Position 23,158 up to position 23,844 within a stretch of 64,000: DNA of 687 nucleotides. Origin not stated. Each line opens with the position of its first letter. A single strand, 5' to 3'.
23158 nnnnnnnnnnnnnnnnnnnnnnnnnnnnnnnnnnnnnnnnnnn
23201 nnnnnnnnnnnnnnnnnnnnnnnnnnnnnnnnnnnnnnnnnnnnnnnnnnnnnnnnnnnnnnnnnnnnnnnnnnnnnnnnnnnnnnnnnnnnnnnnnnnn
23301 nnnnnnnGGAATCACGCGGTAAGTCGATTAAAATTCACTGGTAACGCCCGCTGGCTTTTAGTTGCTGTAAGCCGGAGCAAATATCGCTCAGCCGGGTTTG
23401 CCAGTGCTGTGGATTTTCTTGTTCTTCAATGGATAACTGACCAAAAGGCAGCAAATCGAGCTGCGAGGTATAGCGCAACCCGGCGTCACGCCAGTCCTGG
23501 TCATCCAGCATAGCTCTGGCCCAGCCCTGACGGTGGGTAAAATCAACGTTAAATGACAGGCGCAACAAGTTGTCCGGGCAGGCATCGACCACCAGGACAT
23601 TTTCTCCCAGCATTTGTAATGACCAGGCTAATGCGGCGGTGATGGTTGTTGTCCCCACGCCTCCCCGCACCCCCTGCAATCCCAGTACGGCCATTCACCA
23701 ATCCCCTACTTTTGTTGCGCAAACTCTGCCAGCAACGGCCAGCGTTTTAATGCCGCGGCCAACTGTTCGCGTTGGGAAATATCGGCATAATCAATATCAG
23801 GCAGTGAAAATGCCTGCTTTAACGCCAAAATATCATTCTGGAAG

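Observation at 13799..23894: Two separate lesions in the bcsRQABZC operon suggest a decaying cellulose pathway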

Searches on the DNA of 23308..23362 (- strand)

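Call 15: search_dna_similar(query=window:23308-23362:-, collection=ecoli_genomes, mode=near, max_rows=60, rows=spread)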
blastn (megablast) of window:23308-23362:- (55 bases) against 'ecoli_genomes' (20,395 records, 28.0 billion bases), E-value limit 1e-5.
Records with a match: 99; places in all: 99; records where one place covers at least 80% of the query: 99.
Genomes with a match: 99 of 5426; with a place that covers at least 80% of the query: 99. Places per genome that has any: lowest 1, median 1, highest 1. On chromosomes: 99 places; on plasmids: 0.
Best place of each record, by identity: >=99% 98; 95-99% 1.
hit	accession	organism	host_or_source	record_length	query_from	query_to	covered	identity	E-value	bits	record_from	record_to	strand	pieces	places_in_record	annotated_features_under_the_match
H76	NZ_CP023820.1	Escherichia coli strain 7/2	Homo sapiens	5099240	1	55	100%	100.0%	9e-20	102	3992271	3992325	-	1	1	bcsQ: cellulose biosynthesis protein BcsQ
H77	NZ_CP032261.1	Escherichia coli strain AR_0067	missing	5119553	1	55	100%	100.0%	9e-20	102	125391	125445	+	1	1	bcsQ: cellulose biosynthesis protein BcsQ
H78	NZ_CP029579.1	Escherichia coli strain DA33137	Homo sapiens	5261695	1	55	100%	100.0%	9e-20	102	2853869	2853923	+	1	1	bcsQ: cellulose biosynthesis protein BcsQ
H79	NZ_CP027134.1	Escherichia coli strain AR_0372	missing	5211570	1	55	100%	100.0%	9e-20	102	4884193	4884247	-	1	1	bcsQ: cellulose biosynthesis protein BcsQ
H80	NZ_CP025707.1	Escherichia coli strain YDC107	Homo sapiens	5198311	1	55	100%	100.0%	9e-20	102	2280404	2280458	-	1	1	bcsQ: cellulose biosynthesis protein BcsQ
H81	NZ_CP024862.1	Escherichia coli strain AR_0015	missing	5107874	1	55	100%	100.0%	9e-20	102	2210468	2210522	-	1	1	bcsQ: cellulose biosynthesis protein BcsQ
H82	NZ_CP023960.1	Escherichia coli strain FDAARGOS_448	Homo sapiens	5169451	1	55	100%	100.0%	9e-20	102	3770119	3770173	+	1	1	bcsQ: cellulose biosynthesis protein BcsQ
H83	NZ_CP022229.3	Escherichia coli strain WCHEC96200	Homo sapiens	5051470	1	55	100%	100.0%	9e-20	102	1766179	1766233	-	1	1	bcsQ: cellulose biosynthesis protein BcsQ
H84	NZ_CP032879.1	Escherichia coli strain WCHEC000837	Homo sapiens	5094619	1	55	100%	100.0%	9e-20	102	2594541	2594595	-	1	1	bcsQ: cellulose biosynthesis protein BcsQ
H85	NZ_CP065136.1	Escherichia coli strain EE72d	Bos taurus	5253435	1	55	100%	100.0%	9e-20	102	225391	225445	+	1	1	bcsQ: cellulose biosynthesis protein BcsQ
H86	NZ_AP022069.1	Escherichia coli strain WP4-W18-ESBL-09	-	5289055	1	55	100%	100.0%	9e-20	102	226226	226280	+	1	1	bcsQ: cellulose biosynthesis protein BcsQ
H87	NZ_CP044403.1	Escherichia coli strain NMBU-W10C18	surface water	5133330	1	55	100%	100.0%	9e-20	102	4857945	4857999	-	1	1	bcsQ: cellulose biosynthesis protein BcsQ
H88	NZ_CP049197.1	Escherichia coli strain E597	dog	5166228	1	55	100%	100.0%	9e-20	102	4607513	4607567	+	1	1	bcsQ: cellulose biosynthesis protein BcsQ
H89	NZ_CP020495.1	Escherichia coli strain 103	Homo sapiens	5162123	1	55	100%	100.0%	9e-20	102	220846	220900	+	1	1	bcsQ: cellulose biosynthesis protein BcsQ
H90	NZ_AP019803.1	Escherichia coli strain KY 1497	Homo sapiens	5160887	1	55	100%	100.0%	9e-20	102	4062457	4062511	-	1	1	bcsQ: cellulose biosynthesis protein BcsQ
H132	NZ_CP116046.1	Escherichia coli strain EC812A1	Anal swab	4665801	1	55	100%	98.2%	4e-18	97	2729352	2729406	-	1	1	bcsQ: cellulose biosynthesis protein BcsQ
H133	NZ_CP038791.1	Escherichia coli strain PF9285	bovine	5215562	1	52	95%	100.0%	4e-18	97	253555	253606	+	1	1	bcsQ: cellulose biosynthesis protein BcsQ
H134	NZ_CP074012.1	Escherichia coli strain PI24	Pig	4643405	1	52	95%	100.0%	4e-18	97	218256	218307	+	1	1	bcsQ: cellulose biosynthesis protein BcsQ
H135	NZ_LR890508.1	Escherichia coli strain MSB1_9I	Homo sapiens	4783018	1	52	95%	100.0%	4e-18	97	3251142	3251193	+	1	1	bcsQ: cellulose biosynthesis protein BcsQ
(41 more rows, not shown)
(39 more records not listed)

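Call 16: get_annotated_region(hit=H133, flank=11000)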
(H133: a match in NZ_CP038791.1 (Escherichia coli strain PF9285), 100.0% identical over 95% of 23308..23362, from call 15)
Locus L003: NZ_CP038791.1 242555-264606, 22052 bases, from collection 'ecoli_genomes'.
description: Escherichia coli strain PF9285 chromosome, complete genome
organism: Escherichia coli strain PF9285 (NCBI taxid 562)
replicon: chromosome; assembly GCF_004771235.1
host: bovine; source: Rectal swab from healthy swiss fattening veal calves; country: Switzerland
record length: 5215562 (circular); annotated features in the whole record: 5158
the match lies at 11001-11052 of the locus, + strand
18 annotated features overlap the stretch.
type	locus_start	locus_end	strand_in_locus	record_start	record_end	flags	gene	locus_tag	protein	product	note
CDS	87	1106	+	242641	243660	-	dppB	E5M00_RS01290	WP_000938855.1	dipeptide ABC transporter permease DppB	-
CDS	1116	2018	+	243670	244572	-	dppC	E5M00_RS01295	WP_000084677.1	dipeptide ABC transporter permease DppC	-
CDS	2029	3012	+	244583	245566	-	dppD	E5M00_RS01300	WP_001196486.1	dipeptide ABC transporter ATP-binding protein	-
CDS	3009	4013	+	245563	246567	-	dppF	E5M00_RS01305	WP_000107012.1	dipeptide ABC transporter ATP-binding subunit DppF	-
CDS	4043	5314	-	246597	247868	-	yhjV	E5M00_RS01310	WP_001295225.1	aromatic amino acid transport family protein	-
CDS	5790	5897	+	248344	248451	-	ldrD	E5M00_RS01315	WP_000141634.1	type I toxin-antitoxin system toxic polypeptide LdrD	-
CDS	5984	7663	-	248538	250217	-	bcsG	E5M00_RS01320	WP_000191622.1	cellulose biosynthesis protein BcsG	-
CDS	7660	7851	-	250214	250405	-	bcsF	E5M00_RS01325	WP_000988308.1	cellulose biosynthesis protein BcsF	-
CDS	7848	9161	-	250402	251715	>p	bcsE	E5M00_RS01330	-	cellulose biosynthesis c-di-GMP-binding protein BcsE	incomplete; partial in the middle of a contig; missing N-terminus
CDS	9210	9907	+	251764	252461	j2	-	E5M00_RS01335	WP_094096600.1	IS1-like element IS1A family transposase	programmed frameshift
CDS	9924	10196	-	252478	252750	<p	-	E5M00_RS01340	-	BcsE family c-di-GMP-binding protein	incomplete; partial in the middle of a contig; missing C-terminus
CDS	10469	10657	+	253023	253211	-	bcsR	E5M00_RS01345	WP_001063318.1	cellulose biosynthesis protein BcsR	-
CDS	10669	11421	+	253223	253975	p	bcsQ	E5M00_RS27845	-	cellulose biosynthesis protein BcsQ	internal stop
CDS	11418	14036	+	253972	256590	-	bcsA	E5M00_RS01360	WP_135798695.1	UDP-forming cellulose synthase catalytic subunit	-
CDS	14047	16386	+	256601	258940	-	bcsB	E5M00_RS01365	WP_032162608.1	cellulose biosynthesis cyclic di-GMP-binding regulatory protein BcsB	-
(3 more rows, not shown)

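Call 17: get_annotated_region(hit=H132, flank=11000)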
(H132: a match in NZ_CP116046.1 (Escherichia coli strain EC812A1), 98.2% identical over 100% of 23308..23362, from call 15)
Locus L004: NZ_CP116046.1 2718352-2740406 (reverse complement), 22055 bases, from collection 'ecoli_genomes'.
description: Escherichia coli strain EC812A1 chromosome, complete genome
organism: Escherichia coli strain EC812A1 (NCBI taxid 562)
replicon: chromosome; assembly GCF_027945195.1
host: -; source: Anal swab; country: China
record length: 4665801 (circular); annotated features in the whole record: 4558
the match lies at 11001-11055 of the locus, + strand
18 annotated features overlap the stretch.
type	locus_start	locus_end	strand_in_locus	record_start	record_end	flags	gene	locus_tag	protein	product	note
CDS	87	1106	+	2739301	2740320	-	dppB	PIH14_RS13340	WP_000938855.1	dipeptide ABC transporter permease DppB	-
CDS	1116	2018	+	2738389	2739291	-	dppC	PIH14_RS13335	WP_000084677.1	dipeptide ABC transporter permease DppC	-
CDS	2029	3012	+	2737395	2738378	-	dppD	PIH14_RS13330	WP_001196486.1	dipeptide ABC transporter ATP-binding protein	-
CDS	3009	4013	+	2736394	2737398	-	dppF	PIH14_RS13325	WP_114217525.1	dipeptide ABC transporter ATP-binding subunit DppF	-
CDS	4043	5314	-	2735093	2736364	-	yhjV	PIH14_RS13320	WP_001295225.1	aromatic amino acid transport family protein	-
CDS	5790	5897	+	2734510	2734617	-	ldrD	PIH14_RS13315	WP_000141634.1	type I toxin-antitoxin system toxic polypeptide LdrD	-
CDS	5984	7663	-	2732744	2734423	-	bcsG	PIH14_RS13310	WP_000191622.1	cellulose biosynthesis protein BcsG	-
CDS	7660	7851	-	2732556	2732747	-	bcsF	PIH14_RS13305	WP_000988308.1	cellulose biosynthesis protein BcsF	-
CDS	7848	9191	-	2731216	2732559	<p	bcsE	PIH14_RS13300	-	cellulose biosynthesis c-di-GMP-binding protein BcsE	incomplete; partial in the middle of a contig; missing N-terminus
CDS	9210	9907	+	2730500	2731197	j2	-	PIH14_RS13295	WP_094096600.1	IS1-like element IS1A family transposase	programmed frameshift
CDS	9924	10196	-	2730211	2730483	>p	-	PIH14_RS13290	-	BcsE family c-di-GMP-binding protein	incomplete; partial in the middle of a contig; missing C-terminus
CDS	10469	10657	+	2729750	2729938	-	bcsR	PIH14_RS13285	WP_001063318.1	cellulose biosynthesis protein BcsR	-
CDS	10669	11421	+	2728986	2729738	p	bcsQ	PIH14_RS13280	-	cellulose biosynthesis protein BcsQ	internal stop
CDS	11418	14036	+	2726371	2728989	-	bcsA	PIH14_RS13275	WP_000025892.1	UDP-forming cellulose synthase catalytic subunit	-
CDS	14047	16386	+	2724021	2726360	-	bcsB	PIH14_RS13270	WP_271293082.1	cellulose biosynthesis cyclic di-GMP-binding regulatory protein BcsB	-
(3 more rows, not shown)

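Call 18: get_annotated_region(hit=H134, flank=11000)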
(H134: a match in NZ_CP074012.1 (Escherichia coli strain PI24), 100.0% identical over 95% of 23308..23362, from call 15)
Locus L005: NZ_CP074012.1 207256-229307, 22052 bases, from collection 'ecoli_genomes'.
description: Escherichia coli strain PI24 chromosome, complete genome
organism: Escherichia coli strain PI24 (NCBI taxid 562)
replicon: chromosome; assembly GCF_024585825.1
host: Pig; source: Rectal Swab; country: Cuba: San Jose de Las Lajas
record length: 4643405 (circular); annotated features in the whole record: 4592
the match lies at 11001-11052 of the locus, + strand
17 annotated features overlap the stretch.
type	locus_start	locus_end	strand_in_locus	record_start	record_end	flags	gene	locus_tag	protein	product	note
CDS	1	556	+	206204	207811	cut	dppA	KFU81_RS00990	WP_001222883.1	dipeptide ABC transporter substrate-binding protein DppA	-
CDS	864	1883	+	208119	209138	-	dppB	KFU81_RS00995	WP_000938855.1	dipeptide ABC transporter permease DppB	-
CDS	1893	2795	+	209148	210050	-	dppC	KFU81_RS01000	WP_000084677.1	dipeptide ABC transporter permease DppC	-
CDS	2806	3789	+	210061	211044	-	dppD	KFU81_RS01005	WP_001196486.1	dipeptide ABC transporter ATP-binding protein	-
CDS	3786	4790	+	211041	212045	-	dppF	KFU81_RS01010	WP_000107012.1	dipeptide ABC transporter ATP-binding subunit DppF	-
CDS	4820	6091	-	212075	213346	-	yhjV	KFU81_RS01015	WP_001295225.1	aromatic amino acid transport family protein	-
CDS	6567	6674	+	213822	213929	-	ldrD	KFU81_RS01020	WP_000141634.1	type I toxin-antitoxin system toxic polypeptide LdrD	-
CDS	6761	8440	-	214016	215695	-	bcsG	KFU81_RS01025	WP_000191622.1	cellulose biosynthesis protein BcsG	-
CDS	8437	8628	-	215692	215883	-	bcsF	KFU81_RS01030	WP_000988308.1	cellulose biosynthesis protein BcsF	-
CDS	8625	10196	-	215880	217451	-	bcsE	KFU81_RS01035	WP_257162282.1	cellulose biosynthesis c-di-GMP-binding protein BcsE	-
CDS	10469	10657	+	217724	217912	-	bcsR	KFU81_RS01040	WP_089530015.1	cellulose biosynthesis protein BcsR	-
CDS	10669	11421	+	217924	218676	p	bcsQ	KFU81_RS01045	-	cellulose biosynthesis protein BcsQ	internal stop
CDS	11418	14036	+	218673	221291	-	bcsA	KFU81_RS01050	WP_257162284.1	UDP-forming cellulose synthase catalytic subunit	-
CDS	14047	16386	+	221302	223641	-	bcsB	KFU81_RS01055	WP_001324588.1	cellulose biosynthesis cyclic di-GMP-binding regulatory protein BcsB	-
CDS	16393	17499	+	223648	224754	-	bcsZ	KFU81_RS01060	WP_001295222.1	cellulose synthase complex periplasmic endoglucanase BcsZ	-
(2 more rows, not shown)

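Call 19: get_annotated_region(hit=H135, flank=11000)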
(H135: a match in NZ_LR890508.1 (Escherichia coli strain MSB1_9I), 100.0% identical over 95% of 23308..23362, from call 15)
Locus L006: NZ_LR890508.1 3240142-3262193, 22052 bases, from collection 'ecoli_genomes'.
description: Escherichia coli strain MSB1_9I isolate MSB1_9I chromosome 1, complete sequence
organism: Escherichia coli strain MSB1_9I (NCBI taxid 562)
replicon: chromosome; assembly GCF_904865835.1
host: Homo sapiens; source: rectal swab; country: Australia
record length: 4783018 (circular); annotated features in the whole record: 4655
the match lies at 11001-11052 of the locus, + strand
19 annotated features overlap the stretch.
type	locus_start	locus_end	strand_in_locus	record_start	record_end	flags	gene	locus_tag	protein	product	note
CDS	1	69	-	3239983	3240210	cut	-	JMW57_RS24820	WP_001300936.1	hypothetical protein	-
CDS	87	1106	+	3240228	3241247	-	dppB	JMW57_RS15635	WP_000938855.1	dipeptide ABC transporter permease DppB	-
CDS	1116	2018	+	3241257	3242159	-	dppC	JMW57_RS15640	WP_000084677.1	dipeptide ABC transporter permease DppC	-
CDS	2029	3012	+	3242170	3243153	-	dppD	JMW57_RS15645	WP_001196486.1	dipeptide ABC transporter ATP-binding protein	-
CDS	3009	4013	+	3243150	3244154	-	dppF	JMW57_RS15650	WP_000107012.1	dipeptide ABC transporter ATP-binding subunit DppF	-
CDS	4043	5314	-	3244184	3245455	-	yhjV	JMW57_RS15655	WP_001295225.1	aromatic amino acid transport family protein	-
CDS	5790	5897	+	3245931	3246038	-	ldrD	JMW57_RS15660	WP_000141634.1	type I toxin-antitoxin system toxic polypeptide LdrD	-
CDS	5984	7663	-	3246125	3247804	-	bcsG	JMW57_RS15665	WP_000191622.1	cellulose biosynthesis protein BcsG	-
CDS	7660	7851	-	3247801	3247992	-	bcsF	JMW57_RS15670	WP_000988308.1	cellulose biosynthesis protein BcsF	-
CDS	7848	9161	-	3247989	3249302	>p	bcsE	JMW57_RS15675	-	cellulose biosynthesis c-di-GMP-binding protein BcsE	incomplete; partial in the middle of a contig; missing N-terminus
CDS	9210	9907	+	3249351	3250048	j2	-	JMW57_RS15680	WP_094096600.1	IS1-like element IS1A family transposase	programmed frameshift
CDS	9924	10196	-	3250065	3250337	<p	-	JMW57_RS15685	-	BcsE family c-di-GMP-binding protein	incomplete; partial in the middle of a contig; missing C-terminus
CDS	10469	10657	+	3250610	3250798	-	bcsR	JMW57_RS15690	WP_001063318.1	cellulose biosynthesis protein BcsR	-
CDS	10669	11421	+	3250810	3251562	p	bcsQ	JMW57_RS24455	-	cellulose biosynthesis protein BcsQ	internal stop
CDS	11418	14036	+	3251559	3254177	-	bcsA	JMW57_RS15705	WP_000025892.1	UDP-forming cellulose synthase catalytic subunit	-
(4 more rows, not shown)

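Call 28: search_dna_similar(query=window:23308-23337:-, collection=ecoli_genomes, mode=near, max_evalue=10, max_rows=5)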
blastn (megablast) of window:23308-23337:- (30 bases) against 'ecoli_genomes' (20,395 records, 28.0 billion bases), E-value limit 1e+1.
Records with a match: 93; places in all: 93; records where one place covers at least 80% of the query: 93.
Genomes with a match: 93 of 5426; with a place that covers at least 80% of the query: 93. Places per genome that has any: lowest 1, median 1, highest 1. On chromosomes: 93 places; on plasmids: 0.
Best place of each record, by identity: >=99% 93.
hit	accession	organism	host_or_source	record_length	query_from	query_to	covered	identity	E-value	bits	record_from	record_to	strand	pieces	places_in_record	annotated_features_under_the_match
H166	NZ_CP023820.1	Escherichia coli strain 7/2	Homo sapiens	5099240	1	30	100%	100.0%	1e-6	57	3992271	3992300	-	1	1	bcsQ: cellulose biosynthesis protein BcsQ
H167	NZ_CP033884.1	Escherichia coli strain 50579417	Homo sapiens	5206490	1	30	100%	100.0%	1e-6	57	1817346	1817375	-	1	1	bcsQ: cellulose biosynthesis protein BcsQ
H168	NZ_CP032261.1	Escherichia coli strain AR_0067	missing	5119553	1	30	100%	100.0%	1e-6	57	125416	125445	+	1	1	bcsQ: cellulose biosynthesis protein BcsQ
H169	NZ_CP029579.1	Escherichia coli strain DA33137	Homo sapiens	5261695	1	30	100%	100.0%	1e-6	57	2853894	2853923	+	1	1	bcsQ: cellulose biosynthesis protein BcsQ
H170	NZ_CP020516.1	Escherichia coli strain 222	Homo sapiens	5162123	1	30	100%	100.0%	1e-6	57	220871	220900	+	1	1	bcsQ: cellulose biosynthesis protein BcsQ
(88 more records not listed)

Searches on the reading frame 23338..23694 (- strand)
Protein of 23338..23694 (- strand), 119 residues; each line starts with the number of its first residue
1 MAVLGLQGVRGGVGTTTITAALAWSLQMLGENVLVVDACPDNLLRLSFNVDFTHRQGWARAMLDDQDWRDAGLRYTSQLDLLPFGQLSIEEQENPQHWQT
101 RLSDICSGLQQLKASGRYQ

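Call 52: search_protein_families(library=pfam, proteins=[window:23338-23694:-], max_evalue=0.01)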
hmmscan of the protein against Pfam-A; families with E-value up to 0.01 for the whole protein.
window:23338-23694:- (119 aa): 5 families
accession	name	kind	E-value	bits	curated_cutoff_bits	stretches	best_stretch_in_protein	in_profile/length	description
PF06564.18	CBP_BcsQ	-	1.2e-51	175.9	21.3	1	1-118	1-116/234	Cellulose biosynthesis protein BcsQ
PF02374.21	ArsA_ATPase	-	2.8e-06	27.2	24.3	1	9-55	8-54/305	Anion-transporting ATPase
PF13614.12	AAA_31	-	3.4e-06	27.6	27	1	5-83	5-85/177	AAA domain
PF01656.29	CbiA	-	2.6e-05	24.6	25.4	1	7-45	4-43/125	CobQ/CobB/MinD/ParA nucleotide binding domain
PF10609.15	ParA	-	0.0011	18.9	27.1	1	9-38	11-40/246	NUBPL iron-transfer P-loop NTPase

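Call 80: find_encoding_contigs(protein=window:23338-23694:-, flank=10000, max_places=10)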
Protein window:23338-23694:- (119 aa): 24 contigs read that carry it; 8 places shown.
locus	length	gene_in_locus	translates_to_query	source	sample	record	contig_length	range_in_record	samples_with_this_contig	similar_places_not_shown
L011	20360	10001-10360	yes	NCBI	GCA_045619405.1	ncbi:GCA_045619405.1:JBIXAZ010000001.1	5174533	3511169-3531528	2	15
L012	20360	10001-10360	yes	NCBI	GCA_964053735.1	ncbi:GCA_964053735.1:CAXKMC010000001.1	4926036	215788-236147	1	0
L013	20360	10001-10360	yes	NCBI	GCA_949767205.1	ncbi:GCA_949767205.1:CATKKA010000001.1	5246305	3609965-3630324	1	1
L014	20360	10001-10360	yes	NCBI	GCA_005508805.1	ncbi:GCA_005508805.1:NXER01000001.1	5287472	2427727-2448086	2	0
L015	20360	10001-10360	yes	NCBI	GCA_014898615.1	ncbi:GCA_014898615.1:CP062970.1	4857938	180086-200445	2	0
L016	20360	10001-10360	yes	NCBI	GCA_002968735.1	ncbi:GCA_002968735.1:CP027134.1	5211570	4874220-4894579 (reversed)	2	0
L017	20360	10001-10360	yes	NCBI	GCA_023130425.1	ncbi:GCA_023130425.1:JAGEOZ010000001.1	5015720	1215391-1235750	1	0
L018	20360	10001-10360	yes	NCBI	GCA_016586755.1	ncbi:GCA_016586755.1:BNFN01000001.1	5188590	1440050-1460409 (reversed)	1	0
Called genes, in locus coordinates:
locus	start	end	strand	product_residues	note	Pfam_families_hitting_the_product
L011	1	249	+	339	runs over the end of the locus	PF19300:BPD_transp_1_N, PF00528:BPD_transp_1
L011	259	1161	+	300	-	PF12911:OppC_N, PF00528:BPD_transp_1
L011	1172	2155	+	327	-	PF02463:SMC_N, PF00005:ABC_tran, PF13304:AAA_21 (weak), PF08352:oligo_HPY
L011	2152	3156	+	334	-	PF00005:ABC_tran, PF08352:oligo_HPY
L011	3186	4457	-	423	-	-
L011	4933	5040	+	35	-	PF13940:Ldr_toxin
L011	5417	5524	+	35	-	PF13940:Ldr_toxin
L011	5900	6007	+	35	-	PF13940:Ldr_toxin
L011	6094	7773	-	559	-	PF11658:CBP_BcsG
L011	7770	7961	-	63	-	PF11120:CBP_BcsF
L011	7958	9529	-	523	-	PF10995:BcsE_N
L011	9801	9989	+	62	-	PF10945:CBP_BcsR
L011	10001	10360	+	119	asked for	PF02374:ArsA_ATPase (weak), PF06564:CBP_BcsQ, PF13614:AAA_31 (weak)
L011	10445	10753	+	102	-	PF06564:CBP_BcsQ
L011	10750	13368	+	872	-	PF13641:Glyco_tranf_2_3, PF00535:Glycos_transf_2, PF13506:Glyco_transf_21, PF13632:Glyco_trans_2_3, PF03552:Cellulose_synt, PF07238:PilZ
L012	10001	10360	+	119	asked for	PF02374:ArsA_ATPase (weak), PF06564:CBP_BcsQ, PF13614:AAA_31 (weak)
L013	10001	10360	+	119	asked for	PF02374:ArsA_ATPase (weak), PF06564:CBP_BcsQ, PF13614:AAA_31 (weak)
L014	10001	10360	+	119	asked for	PF02374:ArsA_ATPase (weak), PF06564:CBP_BcsQ, PF13614:AAA_31 (weak)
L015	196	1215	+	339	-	PF19300:BPD_transp_1_N, PF00528:BPD_transp_1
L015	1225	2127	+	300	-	PF12911:OppC_N, PF00528:BPD_transp_1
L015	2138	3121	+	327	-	PF02463:SMC_N, PF00005:ABC_tran, PF13304:AAA_21 (weak), PF08352:oligo_HPY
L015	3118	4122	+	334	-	PF00005:ABC_tran, PF08352:oligo_HPY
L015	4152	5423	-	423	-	-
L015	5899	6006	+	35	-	-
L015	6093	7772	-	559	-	PF11658:CBP_BcsG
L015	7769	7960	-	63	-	PF11120:CBP_BcsF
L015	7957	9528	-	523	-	PF10995:BcsE_N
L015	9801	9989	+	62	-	PF10945:CBP_BcsR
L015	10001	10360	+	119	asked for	PF02374:ArsA_ATPase (weak), PF06564:CBP_BcsQ, PF13614:AAA_31 (weak)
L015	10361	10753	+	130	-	PF06564:CBP_BcsQ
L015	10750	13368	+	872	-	PF13641:Glyco_tranf_2_3, PF00535:Glycos_transf_2, PF13506:Glyco_transf_21, PF13632:Glyco_trans_2_3, PF03552:Cellulose_synt, PF07238:PilZ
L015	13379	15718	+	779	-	PF03170:CBM_BcsB_1st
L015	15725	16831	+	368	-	PF01270:Glyco_hydro_8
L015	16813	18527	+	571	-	PF14561:TPR_20 (faint), PF13431:TPR_17 (faint), PF14559:TPR_19 (faint), PF23914:TPR_CcmH_CycH (faint), PF25064:ARM_TT21_5th (faint), PF13432:TPR_16 (weak), PF13181:TPR_8 (weak), PF13432:TPR_16, +7 more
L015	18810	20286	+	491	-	PF05420:BCSC_C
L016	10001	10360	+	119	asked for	PF02374:ArsA_ATPase (weak), PF06564:CBP_BcsQ, PF13614:AAA_31 (weak)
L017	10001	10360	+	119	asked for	PF02374:ArsA_ATPase (weak), PF06564:CBP_BcsQ, PF13614:AAA_31 (weak)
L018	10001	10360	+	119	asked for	PF02374:ArsA_ATPase (weak), PF06564:CBP_BcsQ, PF13614:AAA_31 (weak)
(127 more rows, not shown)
